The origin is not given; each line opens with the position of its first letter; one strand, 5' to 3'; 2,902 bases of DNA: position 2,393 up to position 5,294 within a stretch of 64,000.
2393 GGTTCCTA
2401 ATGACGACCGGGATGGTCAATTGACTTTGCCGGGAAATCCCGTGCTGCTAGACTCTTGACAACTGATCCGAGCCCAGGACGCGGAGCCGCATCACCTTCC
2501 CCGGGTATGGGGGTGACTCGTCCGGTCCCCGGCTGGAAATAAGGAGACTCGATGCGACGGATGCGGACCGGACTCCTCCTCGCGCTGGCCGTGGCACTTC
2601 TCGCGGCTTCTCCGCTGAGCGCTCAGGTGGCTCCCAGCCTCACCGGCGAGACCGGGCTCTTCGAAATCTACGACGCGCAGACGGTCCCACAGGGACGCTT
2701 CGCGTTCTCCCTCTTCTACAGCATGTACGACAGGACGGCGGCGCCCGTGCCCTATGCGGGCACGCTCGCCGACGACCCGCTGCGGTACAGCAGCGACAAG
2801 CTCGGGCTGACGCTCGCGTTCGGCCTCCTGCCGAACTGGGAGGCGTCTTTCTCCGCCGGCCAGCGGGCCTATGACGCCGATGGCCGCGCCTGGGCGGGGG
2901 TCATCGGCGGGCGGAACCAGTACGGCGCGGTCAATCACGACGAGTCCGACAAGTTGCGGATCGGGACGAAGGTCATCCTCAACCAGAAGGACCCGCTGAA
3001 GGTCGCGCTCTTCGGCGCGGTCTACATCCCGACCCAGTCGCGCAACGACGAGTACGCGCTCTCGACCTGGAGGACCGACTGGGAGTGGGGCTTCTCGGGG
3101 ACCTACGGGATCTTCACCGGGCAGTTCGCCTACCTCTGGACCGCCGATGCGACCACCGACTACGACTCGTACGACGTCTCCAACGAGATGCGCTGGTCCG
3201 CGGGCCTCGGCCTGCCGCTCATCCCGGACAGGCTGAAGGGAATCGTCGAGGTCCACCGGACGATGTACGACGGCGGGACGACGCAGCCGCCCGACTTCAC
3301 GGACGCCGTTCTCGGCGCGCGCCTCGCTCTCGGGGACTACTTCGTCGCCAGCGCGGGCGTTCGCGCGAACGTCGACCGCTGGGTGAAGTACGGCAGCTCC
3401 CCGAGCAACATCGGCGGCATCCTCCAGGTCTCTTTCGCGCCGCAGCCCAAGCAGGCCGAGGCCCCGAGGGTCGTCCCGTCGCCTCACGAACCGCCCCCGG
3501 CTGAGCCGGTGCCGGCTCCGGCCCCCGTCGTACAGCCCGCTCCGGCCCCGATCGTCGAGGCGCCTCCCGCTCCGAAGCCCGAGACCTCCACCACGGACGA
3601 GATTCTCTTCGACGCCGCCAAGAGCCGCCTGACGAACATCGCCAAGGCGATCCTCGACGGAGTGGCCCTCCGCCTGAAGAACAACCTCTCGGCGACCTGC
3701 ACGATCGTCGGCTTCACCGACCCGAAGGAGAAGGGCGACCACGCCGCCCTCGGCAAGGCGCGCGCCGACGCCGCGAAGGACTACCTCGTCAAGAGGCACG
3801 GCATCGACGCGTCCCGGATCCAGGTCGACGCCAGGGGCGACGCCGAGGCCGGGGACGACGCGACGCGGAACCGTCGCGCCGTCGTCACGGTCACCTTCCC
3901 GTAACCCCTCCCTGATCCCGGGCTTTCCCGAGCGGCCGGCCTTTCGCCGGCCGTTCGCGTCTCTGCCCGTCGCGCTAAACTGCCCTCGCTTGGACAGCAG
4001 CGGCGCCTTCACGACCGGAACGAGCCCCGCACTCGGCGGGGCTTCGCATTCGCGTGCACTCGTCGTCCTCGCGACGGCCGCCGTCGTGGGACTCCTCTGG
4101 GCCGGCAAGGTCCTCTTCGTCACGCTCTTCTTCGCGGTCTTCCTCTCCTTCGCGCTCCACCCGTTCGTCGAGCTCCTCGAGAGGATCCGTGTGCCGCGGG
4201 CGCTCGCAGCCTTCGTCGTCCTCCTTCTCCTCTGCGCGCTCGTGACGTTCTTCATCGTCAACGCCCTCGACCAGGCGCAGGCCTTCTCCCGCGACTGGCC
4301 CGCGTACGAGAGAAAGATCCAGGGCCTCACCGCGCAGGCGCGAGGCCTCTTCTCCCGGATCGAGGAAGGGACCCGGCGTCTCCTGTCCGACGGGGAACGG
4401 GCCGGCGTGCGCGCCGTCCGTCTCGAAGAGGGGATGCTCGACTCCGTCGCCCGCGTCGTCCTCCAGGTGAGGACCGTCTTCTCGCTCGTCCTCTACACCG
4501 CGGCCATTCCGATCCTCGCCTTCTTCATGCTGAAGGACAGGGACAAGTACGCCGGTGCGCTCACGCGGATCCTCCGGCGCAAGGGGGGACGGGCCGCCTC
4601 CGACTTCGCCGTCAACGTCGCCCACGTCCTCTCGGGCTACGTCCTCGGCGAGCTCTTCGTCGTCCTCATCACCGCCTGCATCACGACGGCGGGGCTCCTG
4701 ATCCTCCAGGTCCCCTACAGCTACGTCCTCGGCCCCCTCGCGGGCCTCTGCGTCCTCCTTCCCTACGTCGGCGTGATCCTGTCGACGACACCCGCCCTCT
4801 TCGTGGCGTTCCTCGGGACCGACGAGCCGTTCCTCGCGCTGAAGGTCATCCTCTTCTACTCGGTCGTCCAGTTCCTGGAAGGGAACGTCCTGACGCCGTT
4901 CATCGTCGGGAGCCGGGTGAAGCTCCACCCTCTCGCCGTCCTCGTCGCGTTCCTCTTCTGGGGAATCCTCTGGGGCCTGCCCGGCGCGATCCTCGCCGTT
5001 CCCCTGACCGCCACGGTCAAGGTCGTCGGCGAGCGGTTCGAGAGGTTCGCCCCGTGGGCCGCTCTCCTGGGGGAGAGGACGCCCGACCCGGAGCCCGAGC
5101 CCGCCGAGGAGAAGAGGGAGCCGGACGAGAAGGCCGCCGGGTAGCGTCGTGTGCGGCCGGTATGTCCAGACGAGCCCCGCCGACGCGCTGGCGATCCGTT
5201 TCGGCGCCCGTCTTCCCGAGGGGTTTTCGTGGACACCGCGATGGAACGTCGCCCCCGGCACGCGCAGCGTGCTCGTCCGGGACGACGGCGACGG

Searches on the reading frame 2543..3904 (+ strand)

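Call 37: search_protein_families(library=pfam, proteins=[window:2543-3904:+], max_evalue=0.0001)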
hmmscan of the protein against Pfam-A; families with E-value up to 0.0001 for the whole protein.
window:2543-3904:+ (453 aa): 1 family
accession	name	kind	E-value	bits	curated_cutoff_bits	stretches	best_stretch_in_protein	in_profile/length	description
PF00691.25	OmpA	-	1.1e-12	48.5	27.2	1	355-441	1-89/98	OmpA family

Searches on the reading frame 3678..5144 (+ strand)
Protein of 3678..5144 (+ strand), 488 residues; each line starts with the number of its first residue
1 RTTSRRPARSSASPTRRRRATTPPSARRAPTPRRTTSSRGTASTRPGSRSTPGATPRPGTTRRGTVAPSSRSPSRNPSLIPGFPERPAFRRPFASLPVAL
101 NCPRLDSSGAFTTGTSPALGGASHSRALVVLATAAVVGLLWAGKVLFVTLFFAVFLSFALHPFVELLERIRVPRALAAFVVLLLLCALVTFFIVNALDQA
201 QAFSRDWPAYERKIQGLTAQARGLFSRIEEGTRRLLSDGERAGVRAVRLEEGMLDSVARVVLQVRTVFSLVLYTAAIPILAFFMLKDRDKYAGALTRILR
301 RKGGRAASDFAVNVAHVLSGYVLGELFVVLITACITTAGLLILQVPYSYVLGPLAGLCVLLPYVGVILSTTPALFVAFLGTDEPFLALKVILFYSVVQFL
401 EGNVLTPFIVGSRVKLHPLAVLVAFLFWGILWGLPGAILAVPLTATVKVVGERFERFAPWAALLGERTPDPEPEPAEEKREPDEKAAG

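Call 37: search_protein_families(library=pfam, proteins=[window:3678-5144:+], max_evalue=0.0001)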
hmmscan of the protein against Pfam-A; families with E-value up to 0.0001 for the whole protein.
window:3678-5144:+ (488 aa): 1 family
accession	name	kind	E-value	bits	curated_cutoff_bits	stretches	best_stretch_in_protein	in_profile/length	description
PF01594.21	AI-2E_transport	-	6e-58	197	34.3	1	129-450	4-322/327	AI-2E family transporter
